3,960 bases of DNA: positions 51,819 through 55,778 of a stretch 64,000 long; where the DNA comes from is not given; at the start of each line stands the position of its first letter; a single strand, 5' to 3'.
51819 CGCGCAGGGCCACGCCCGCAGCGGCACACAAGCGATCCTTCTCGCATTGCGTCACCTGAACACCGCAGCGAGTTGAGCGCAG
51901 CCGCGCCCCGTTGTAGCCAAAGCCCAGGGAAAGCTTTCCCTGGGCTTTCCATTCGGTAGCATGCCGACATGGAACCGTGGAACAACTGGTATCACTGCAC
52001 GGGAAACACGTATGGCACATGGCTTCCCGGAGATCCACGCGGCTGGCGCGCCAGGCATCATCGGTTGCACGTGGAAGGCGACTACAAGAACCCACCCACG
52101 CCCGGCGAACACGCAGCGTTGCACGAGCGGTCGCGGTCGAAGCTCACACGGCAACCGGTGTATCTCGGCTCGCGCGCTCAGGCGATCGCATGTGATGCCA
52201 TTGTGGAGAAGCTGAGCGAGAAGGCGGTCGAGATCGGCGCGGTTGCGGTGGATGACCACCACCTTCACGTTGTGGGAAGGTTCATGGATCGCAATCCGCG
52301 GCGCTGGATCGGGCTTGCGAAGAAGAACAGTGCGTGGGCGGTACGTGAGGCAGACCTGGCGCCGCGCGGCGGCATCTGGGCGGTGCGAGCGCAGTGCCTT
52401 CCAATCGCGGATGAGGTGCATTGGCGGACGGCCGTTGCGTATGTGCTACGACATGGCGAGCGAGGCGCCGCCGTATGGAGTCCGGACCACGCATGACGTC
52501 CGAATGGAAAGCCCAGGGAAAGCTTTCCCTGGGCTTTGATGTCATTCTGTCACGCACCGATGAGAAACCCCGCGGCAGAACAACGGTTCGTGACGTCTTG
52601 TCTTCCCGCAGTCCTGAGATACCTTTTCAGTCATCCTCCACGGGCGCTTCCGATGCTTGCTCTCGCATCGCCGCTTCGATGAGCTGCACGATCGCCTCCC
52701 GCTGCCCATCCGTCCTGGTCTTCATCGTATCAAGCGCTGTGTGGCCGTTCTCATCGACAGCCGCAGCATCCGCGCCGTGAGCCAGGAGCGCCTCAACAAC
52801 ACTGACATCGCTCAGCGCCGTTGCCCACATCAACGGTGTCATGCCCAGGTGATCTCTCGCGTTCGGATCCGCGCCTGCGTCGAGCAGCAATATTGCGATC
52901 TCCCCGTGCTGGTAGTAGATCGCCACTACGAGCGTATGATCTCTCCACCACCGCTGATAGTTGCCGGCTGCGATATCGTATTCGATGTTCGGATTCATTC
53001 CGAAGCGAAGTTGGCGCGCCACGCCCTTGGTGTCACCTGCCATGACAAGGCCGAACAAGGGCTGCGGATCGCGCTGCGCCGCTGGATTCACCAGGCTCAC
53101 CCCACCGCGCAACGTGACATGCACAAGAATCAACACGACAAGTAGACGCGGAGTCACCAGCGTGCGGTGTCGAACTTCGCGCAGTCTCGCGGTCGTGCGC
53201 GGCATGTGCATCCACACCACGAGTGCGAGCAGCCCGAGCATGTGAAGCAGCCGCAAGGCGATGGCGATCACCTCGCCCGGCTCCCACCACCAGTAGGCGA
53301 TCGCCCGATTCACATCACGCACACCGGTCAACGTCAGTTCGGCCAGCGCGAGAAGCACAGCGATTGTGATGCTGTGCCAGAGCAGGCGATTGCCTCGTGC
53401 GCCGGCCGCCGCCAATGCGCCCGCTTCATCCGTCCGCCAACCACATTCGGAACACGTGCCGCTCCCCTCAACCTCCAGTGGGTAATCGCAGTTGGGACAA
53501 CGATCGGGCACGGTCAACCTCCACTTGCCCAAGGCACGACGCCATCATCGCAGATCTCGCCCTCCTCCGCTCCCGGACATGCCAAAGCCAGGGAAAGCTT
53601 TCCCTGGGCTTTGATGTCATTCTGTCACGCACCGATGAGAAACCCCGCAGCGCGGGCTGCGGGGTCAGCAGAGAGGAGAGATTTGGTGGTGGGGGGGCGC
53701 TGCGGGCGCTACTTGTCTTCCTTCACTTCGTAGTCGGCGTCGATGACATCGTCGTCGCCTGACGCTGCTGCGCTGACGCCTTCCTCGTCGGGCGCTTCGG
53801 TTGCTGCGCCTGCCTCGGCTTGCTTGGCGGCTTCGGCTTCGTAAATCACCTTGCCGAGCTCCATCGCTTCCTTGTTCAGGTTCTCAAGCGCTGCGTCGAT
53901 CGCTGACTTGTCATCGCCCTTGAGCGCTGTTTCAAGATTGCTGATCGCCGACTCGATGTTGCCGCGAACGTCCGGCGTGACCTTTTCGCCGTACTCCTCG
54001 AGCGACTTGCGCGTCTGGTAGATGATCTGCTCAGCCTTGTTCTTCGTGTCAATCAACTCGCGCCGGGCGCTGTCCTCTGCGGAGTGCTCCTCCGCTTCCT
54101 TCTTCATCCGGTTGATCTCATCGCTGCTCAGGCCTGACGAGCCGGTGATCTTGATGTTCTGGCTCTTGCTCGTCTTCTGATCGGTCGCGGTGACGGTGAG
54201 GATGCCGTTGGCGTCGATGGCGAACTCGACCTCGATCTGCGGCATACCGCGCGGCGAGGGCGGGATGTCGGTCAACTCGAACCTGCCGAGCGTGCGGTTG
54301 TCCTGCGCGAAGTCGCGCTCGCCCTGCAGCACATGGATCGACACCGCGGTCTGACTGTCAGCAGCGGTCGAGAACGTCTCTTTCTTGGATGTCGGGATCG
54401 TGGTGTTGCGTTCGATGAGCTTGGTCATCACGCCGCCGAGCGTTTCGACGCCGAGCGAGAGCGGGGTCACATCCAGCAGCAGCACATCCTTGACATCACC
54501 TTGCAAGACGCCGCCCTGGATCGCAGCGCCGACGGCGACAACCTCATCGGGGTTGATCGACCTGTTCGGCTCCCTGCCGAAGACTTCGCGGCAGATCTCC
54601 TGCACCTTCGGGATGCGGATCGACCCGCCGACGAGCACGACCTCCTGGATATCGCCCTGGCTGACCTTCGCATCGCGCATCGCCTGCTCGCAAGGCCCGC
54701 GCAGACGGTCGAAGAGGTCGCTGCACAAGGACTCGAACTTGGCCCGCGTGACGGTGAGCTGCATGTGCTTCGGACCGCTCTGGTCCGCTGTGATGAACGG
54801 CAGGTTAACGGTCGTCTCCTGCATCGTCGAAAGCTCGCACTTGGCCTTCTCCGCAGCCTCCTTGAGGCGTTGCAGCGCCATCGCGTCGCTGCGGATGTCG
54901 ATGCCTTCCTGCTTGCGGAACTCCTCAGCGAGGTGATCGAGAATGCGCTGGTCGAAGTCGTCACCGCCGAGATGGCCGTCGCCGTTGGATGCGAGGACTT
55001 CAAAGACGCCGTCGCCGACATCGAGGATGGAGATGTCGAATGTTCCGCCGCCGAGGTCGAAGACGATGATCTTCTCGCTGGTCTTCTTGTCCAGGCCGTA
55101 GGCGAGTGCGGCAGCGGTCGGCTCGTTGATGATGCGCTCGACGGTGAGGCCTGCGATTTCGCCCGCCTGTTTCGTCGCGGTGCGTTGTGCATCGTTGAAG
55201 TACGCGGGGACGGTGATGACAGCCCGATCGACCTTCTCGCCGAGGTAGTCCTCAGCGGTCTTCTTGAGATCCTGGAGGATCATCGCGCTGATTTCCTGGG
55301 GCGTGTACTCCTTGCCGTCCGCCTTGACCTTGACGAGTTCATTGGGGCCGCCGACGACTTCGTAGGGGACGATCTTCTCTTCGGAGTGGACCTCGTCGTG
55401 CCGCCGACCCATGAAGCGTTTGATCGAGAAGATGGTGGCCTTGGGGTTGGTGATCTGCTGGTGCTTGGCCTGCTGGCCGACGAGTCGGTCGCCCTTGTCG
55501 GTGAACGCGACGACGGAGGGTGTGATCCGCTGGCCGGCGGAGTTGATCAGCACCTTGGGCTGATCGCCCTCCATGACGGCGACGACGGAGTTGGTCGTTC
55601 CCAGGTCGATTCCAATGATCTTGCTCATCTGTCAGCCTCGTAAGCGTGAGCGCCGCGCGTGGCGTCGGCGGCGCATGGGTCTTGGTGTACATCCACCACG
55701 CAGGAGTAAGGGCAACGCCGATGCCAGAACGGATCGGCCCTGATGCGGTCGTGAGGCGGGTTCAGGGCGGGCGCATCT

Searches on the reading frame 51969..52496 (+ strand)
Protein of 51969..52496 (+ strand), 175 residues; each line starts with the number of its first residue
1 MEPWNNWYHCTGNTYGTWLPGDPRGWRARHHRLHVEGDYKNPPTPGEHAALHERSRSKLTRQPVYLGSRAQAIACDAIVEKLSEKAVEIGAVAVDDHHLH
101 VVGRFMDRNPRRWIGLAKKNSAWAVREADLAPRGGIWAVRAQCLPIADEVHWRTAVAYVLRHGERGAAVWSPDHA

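Call 6: search_protein_families(library=pfam, proteins=[window:51969-52496:+], max_evalue=1)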
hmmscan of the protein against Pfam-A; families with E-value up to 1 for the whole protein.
window:51969-52496:+ (175 aa): 0 families

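Call 47: search_protein_families(library=padloc, proteins=[window:51969-52496:+], max_evalue=0.1)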
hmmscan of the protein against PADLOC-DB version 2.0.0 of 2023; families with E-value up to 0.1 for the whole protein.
window:51969-52496:+ (175 aa): 1 family
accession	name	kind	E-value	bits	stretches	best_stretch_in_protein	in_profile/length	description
PDLC00948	Cas5c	-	0.053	11.8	1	40-80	103-143/203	"CRISPR-associated protein Cas5, subtype I-C/DVULG"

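Call 48: search_protein_families(library=ncbifam, proteins=[window:51969-52496:+], max_evalue=0.01)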
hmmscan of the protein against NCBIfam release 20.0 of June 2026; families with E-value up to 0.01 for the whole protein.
window:51969-52496:+ (175 aa): 1 family
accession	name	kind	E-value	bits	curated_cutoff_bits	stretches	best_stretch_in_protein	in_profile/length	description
NF047646.1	REP_Tyr_transpos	equivalog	0.0025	17.7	80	1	60-160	20-128/146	REP-associated tyrosine transposase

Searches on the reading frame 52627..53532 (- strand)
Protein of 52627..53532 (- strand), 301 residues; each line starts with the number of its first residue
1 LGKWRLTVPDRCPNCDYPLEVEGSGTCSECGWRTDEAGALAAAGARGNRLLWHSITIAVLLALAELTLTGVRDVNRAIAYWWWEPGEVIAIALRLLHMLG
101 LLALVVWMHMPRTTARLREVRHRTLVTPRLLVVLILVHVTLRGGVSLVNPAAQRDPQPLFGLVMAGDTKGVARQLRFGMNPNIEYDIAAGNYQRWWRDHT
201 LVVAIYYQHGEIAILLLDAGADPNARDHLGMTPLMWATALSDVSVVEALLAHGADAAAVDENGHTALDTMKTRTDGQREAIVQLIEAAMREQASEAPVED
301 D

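Call 6: search_protein_families(library=pfam, proteins=[window:52627-53532:-], max_evalue=1)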
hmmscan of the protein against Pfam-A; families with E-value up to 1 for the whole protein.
window:52627-53532:- (301 aa): 10 families
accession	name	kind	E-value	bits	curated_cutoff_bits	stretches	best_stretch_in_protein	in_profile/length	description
PF00023.36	Ank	-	1.6e-10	41.1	21.1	2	230-260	2-32/33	Ankyrin repeat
PF12796.13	Ank_2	-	2.8e-10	41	27.3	1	201-268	1-65/90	Ankyrin repeats (3 copies)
PF13857.12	Ank_5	-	5.8e-09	36.6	27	2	196-234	15-53/56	Ankyrin repeats (many copies)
PF13637.12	Ank_4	-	2e-08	34.7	22.7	2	203-249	3-49/50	Ankyrin repeats (many copies)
PF13606.12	Ank_3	-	1.9e-06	28.1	22.3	1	230-256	2-28/30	Ankyrin repeat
PF24521.3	Ank_KRIT1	-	0.078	13.1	80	1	155-291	18-146/149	KRIT1 ankyrin-repeats domain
PF18912.6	DZR_2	-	0.095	13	27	1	7-31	5-28/56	Double zinc ribbon domain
PF12773.13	DZR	-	0.12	13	27.3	1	9-31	24-45/45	Double zinc ribbon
PF13240.11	Zn_Ribbon_1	-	0.58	10.5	25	1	12-31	2-20/23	zinc-ribbon domain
PF13909.12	zf-H2C2_5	-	0.95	9.5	27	0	27-36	3-12/26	C2H2-type zinc-finger domain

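Call 7: search_protein_families(library=ncbifam, proteins=[window:52627-53532:-], max_evalue=1)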
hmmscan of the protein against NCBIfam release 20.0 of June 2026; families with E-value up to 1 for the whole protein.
window:52627-53532:- (301 aa): 6 families
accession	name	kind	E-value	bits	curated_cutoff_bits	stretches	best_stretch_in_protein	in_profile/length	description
NF041931.2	MzaA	equivalog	9.7e-11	41.2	800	1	222-294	27-96/726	MZA anti-phage system associated sigma-70 family RNA polymerase sigma factor MzaA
NF043023.1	T4SS_AnkH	equivalog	4.8e-09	35.5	600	1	201-267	36-102/467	Dot/Icm T4SS effector AnkH/LegA3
NF043029.1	T4SS_AnkY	equivalog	2.8e-07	29.4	600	1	200-271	461-532/543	Dot/Icm T4SS effector AnkY/LegA9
NF043022.1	T4SS_AnkG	equivalog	6.2e-06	25.2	500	1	201-272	369-445/455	Dot/Icm T4SS effector AnkG/AnkZ/LegA7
NF043028.1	T4SS_AnkX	equivalog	4.1e-05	21.9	1400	1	200-288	551-640/938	Dot/Icm T4SS effector AnkN/AnkX/LegA8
NF043027.1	T4SS_AnkQ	equivalog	0.037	12.7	700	1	220-266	354-400/496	Dot/Icm T4SS effector AnkQ/LegA10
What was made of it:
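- On ZAS-type anti-sigma factor: No zf-HC2 or RsiW-type hit (calls 6, 7).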

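Call 47: search_protein_families(library=padloc, proteins=[window:52627-53532:-], max_evalue=0.1)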
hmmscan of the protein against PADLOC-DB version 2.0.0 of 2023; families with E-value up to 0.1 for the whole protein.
window:52627-53532:- (301 aa): 3 families
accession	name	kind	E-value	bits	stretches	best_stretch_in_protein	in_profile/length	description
PDLC04783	PDC-M72A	-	3.1e-12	44.5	1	165-288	240-352/392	-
PDLC02908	Ankyrin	-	5.3e-08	29.6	1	210-288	749-825/880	-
PDLC02203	MzaA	-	0.0069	12.7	1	216-272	30-86/683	-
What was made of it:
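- Tried and rejected: Pfam, NCBIfam and PADLOC scans of both proteins gave only sub-threshold zinc-ribbon noise (calls 6, 7, 47).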

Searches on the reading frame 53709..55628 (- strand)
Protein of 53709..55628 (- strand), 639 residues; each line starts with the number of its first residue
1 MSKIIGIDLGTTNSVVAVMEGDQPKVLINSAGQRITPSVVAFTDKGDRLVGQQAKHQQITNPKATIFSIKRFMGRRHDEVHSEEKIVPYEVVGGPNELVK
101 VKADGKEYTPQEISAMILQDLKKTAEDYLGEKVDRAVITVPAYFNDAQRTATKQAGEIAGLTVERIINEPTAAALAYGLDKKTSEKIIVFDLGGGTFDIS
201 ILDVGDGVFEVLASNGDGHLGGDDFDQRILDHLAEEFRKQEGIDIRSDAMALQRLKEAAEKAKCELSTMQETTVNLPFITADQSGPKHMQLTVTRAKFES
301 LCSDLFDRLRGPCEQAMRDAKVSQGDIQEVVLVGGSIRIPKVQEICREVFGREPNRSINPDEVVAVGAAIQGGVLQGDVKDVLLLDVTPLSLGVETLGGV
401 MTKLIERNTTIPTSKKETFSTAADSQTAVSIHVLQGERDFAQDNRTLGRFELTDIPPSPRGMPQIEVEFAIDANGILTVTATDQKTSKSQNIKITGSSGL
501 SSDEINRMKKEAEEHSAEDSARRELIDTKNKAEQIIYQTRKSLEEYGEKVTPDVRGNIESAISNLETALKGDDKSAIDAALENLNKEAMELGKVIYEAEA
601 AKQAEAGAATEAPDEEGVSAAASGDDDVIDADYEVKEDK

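Call 48: search_protein_families(library=ncbifam, proteins=[window:53709-55628:-], max_evalue=0.01)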
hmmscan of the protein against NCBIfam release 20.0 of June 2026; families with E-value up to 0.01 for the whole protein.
window:53709-55628:- (639 aa): 14 families
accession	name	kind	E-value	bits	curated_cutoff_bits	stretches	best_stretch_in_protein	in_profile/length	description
NF001413.0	PRK00290.1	equivalog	4.6e-298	989.9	648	1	1-638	1-623/625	molecular chaperone DnaK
TIGR02350.1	prok_dnaK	equivalog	8.3e-288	955.7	822.55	1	3-596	1-595/596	molecular chaperone DnaK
NF009947.0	PRK13411.1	equivalog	7e-265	880.2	1002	1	1-614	1-618/662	molecular chaperone DnaK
NF009946.0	PRK13410.1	equivalog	7.3e-250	830.8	1019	1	1-602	1-608/669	molecular chaperone DnaK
NF003520.0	PRK05183.1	subfamily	5.5e-196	652.7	620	1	4-593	21-602/621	Fe-S protein assembly chaperone HscA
TIGR01991.1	HscA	equivalog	1.7e-193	644.4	708.55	1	5-593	2-582/600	Fe-S protein assembly chaperone HscA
NF002399.0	PRK01433.1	equivalog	1.2e-125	420.4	743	1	4-587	21-569/595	Fe-S protein assembly chaperone HscA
NF008673.0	PRK11678.1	equivalog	4.7e-21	75.2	331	3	113-206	129-230/450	molecular chaperone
TIGR02529.1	EutJ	subfamily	1.6e-14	53.9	152.1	1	115-219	43-142/239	ethanolamine utilization protein EutJ family protein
NF011660.0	PRK15080.1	equivalog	3e-14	52.9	182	1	115-219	76-175/277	ethanolamine utilization protein EutJ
NF010539.0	PRK13927.1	subfamily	4.4e-14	52.1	293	1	114-238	80-199/339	rod shape-determining protein MreB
TIGR00904.1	mreB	subfamily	7.1e-13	48.3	365.75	1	135-238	100-198/334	MreB/Mrl family cell shape determining protein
NF010540.1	PRK13929.1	exception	2.6e-10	39.9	515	1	113-369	76-321/334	rod-share determining protein MreBH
NF007009.0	PRK09472.1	equivalog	0.0063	15.6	409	0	143-205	163-224/420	cell division protein FtsA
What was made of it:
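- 53709..55628 (-): dnaK, divergent neighbour (context only). NCBIfam DnaK, E 4.6e-298 (call 48).
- On ZAS-type anti-sigma factor: The neighbours are dnaK and rho (call 48).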
